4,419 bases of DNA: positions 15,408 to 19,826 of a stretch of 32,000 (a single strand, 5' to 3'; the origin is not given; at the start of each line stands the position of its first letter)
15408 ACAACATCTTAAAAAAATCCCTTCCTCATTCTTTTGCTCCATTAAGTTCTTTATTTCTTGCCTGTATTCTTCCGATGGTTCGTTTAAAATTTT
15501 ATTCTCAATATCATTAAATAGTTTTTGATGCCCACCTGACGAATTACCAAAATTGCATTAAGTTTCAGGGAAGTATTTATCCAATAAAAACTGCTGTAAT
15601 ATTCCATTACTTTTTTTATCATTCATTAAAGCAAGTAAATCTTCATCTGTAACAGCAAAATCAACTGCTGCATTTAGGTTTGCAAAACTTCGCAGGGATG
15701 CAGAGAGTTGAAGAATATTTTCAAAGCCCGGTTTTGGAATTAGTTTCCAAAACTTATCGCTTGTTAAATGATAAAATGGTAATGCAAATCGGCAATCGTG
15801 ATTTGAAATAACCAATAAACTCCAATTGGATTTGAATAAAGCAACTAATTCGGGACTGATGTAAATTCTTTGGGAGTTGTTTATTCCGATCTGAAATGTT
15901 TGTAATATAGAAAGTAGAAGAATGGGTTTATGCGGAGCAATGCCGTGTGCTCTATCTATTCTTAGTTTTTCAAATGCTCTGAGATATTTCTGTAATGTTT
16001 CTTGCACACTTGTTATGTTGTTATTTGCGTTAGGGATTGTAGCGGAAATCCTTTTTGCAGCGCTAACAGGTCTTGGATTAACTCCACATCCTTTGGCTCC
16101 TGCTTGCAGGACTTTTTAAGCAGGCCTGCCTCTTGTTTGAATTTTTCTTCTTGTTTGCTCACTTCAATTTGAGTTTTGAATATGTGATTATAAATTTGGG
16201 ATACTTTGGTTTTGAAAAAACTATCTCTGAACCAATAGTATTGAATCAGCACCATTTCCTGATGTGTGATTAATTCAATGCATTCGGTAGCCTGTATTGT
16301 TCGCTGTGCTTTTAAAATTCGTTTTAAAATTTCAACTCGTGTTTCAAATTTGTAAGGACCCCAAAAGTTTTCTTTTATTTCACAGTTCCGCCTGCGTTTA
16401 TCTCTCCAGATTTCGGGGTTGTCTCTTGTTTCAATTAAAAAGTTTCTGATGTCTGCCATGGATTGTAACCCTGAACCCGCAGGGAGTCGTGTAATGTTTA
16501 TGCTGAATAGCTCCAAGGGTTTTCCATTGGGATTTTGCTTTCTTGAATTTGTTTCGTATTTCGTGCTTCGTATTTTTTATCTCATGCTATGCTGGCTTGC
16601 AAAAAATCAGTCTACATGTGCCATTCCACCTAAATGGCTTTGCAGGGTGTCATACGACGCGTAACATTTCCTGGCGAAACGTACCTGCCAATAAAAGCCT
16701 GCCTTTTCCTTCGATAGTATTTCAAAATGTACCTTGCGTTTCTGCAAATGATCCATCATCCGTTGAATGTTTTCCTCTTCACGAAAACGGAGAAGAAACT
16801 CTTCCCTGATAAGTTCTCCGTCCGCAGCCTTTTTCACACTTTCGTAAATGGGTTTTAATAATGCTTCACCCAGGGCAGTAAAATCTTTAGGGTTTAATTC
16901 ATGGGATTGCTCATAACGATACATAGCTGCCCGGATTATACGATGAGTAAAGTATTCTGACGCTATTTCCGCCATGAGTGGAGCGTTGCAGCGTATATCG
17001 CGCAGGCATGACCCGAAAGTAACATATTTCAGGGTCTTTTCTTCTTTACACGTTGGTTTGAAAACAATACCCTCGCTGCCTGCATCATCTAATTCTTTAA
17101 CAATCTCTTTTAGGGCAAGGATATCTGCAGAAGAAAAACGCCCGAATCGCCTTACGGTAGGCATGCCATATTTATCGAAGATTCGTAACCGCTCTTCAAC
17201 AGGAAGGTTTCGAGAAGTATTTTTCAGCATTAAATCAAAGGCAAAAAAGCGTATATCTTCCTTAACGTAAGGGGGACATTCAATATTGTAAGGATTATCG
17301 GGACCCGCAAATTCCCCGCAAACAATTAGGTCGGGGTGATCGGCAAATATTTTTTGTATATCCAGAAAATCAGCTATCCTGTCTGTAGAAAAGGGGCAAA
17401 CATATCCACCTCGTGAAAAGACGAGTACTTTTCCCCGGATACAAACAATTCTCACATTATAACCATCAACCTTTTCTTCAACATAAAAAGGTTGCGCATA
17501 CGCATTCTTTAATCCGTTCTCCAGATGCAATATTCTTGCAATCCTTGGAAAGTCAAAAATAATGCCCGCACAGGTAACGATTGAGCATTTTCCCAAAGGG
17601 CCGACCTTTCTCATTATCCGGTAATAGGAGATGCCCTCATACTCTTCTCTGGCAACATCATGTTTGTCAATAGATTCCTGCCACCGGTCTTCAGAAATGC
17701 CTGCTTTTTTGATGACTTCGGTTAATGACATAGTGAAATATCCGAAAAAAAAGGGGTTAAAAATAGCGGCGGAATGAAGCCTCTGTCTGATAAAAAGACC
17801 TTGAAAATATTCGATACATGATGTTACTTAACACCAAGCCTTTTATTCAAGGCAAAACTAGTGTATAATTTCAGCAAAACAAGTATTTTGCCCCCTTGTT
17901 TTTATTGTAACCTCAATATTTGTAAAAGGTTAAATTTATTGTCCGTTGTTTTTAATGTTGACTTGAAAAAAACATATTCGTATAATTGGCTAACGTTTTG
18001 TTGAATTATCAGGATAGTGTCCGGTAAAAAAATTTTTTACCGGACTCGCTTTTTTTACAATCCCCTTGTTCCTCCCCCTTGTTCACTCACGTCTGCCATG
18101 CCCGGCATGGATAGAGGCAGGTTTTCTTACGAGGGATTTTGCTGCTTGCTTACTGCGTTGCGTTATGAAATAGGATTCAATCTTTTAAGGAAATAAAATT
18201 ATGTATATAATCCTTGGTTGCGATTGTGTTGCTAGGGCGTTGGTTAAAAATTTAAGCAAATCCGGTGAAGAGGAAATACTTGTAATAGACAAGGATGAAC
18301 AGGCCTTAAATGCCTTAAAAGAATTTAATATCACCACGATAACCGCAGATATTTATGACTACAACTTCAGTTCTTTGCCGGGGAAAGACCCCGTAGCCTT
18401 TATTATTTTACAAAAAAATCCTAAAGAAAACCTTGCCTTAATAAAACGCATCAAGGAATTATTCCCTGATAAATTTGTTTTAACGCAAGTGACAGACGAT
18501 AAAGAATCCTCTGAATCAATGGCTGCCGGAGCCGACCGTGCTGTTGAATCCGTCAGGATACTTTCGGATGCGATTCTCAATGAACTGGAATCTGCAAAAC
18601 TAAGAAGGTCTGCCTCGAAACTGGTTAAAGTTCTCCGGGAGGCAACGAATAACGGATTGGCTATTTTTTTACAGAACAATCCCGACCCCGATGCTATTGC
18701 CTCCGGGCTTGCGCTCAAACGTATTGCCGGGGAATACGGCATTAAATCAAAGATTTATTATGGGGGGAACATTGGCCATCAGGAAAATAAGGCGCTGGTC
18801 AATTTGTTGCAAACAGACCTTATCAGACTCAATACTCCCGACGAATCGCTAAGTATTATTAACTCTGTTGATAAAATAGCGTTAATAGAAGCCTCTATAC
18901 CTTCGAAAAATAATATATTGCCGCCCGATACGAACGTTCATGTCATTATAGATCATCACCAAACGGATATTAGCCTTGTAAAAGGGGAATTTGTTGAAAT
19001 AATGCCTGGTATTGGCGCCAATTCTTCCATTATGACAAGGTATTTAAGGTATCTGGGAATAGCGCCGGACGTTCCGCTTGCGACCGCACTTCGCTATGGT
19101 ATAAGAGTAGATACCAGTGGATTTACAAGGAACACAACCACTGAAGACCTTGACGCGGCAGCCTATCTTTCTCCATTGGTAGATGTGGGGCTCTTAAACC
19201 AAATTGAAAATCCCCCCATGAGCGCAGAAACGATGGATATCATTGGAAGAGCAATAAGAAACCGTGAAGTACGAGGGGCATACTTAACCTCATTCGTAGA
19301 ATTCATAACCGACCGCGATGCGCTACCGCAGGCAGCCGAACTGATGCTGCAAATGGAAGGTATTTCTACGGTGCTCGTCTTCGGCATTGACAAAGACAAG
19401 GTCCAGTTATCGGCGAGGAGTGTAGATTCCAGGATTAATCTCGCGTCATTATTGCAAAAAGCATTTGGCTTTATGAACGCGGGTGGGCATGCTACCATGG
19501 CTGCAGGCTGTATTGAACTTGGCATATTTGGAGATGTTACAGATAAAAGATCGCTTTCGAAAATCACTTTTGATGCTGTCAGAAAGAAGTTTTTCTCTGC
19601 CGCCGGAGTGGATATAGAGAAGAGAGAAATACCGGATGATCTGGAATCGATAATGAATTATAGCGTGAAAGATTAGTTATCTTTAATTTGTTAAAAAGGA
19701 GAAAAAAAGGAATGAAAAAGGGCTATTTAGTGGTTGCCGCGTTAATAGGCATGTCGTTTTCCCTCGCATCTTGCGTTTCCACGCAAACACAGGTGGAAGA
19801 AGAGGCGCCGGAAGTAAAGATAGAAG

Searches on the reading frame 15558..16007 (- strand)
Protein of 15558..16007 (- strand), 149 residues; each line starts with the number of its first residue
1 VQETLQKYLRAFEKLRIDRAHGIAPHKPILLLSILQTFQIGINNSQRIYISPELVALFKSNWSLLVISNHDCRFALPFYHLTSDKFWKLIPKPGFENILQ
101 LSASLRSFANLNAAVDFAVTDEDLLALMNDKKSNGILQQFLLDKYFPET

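Call 52: search_protein_families(library=pfam, proteins=[window:15558-16007:-], max_evalue=0.001)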
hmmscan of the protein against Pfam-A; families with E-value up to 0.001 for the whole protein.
window:15558-16007:- (149 aa): 0 families

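Call 53: search_protein_families(library=ncbifam, proteins=[window:15558-16007:-], max_evalue=0.001)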
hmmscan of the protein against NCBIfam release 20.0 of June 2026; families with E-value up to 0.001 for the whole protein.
window:15558-16007:- (149 aa): 1 family
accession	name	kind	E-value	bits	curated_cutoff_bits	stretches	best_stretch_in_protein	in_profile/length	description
NF045808.1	PT-DNA_restrict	exception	1.3e-08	34.4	180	1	13-149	8-141/284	phosphorothioated DNA-binding restriction endonuclease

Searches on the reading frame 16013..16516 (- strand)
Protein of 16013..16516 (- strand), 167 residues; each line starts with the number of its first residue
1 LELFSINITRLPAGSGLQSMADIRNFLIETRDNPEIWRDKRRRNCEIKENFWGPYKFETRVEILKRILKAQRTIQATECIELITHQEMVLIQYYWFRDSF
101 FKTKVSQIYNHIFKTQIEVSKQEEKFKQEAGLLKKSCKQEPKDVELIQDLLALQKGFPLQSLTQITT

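Call 52: search_protein_families(library=pfam, proteins=[window:16013-16516:-], max_evalue=0.001)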
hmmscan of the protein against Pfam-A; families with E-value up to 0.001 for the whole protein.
window:16013-16516:- (167 aa): 0 families

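Call 53: search_protein_families(library=ncbifam, proteins=[window:16013-16516:-], max_evalue=0.001)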
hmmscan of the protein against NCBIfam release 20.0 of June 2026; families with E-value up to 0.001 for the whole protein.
window:16013-16516:- (167 aa): 2 families
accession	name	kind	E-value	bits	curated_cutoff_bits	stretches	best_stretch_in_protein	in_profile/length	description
NF005316.0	PRK06850.1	equivalog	9.3e-17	61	536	1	18-157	281-437/505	hypothetical protein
TIGR03183.1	DNA_S_dndC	equivalog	1.3e-12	47.3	290.4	1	20-157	270-427/447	DNA phosphorothioation system sulfurtransferase DndC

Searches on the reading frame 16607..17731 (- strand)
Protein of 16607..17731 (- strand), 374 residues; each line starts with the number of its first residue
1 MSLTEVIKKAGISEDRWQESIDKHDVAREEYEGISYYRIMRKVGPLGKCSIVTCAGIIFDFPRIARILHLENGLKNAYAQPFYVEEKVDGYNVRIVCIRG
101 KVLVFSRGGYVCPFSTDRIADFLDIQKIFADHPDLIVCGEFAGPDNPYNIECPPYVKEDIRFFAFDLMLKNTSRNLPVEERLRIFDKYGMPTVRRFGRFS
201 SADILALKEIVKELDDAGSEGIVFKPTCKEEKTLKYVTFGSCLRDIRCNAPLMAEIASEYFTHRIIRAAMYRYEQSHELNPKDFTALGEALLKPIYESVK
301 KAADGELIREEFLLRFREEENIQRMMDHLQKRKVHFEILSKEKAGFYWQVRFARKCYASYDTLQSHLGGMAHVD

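Call 53: search_protein_families(library=ncbifam, proteins=[window:16607-17731:-], max_evalue=0.001)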
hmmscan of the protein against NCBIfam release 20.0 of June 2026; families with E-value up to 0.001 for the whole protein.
window:16607-17731:- (374 aa): 1 family
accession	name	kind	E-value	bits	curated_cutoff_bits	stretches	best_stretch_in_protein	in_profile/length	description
TIGR01209.1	TIGR01209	hypoth_equivalog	1.4e-102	343.3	136.9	1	9-374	4-375/375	RNA ligase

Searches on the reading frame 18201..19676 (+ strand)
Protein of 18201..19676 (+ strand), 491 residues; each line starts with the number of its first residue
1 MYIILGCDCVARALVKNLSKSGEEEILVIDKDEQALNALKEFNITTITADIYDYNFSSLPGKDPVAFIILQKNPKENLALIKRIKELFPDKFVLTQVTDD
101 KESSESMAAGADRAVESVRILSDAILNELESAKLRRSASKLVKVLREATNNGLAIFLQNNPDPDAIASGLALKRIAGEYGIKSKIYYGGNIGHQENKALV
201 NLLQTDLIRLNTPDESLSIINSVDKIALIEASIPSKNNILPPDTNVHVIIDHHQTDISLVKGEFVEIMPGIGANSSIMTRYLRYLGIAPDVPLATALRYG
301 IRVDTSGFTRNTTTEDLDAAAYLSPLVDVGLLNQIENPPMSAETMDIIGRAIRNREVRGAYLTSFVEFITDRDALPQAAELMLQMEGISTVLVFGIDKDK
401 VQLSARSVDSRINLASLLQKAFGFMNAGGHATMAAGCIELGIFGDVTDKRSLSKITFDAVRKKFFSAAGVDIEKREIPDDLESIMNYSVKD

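Call 52: search_protein_families(library=pfam, proteins=[window:18201-19676:+], max_evalue=0.001)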
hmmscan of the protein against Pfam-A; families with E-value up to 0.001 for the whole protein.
window:18201-19676:+ (491 aa): 3 families
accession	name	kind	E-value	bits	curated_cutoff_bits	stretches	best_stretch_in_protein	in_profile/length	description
PF02254.24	TrkA_N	-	6.2e-14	52.8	23.8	1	2-115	1-114/116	TrkA-N domain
PF02272.25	DHHA1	-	3.4e-10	40.7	25.9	1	360-439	3-84/102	DHHA1 domain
PF01368.27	DHH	-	8.1e-06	26.6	28.1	1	154-283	3-103/125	DHH family, N-terminal domain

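Call 53: search_protein_families(library=ncbifam, proteins=[window:18201-19676:+], max_evalue=0.001)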
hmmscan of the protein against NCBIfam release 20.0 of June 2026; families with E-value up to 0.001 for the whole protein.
window:18201-19676:+ (491 aa): 6 families
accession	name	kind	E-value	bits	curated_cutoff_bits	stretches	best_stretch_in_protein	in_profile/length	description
NF011110.0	PRK14538.1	equivalog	4e-09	35.2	707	1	135-448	354-672/838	putative bifunctional signaling protein/50S ribosomal protein L9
NF003877.0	PRK05427.1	equivalog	1.2e-08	34.8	283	1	156-329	7-174/308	manganese-dependent inorganic pyrophosphatase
NF041569.1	A-tRNAntase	equivalog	6.9e-07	27.9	1440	1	242-438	89-285/880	A-adding tRNA nucleotidyltransferase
NF011442.0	PRK14869.1-4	equivalog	1.3e-06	27.2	400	1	246-330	327-412/543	putative manganese-dependent inorganic diphosphatase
NF011449.0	PRK14869.2-5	equivalog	0.0006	19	411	0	245-326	228-310/451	putative manganese-dependent inorganic diphosphatase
NF011440.0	PRK14869.1-2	equivalog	0.00076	18.2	746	0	245-330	321-407/541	putative manganese-dependent inorganic diphosphatase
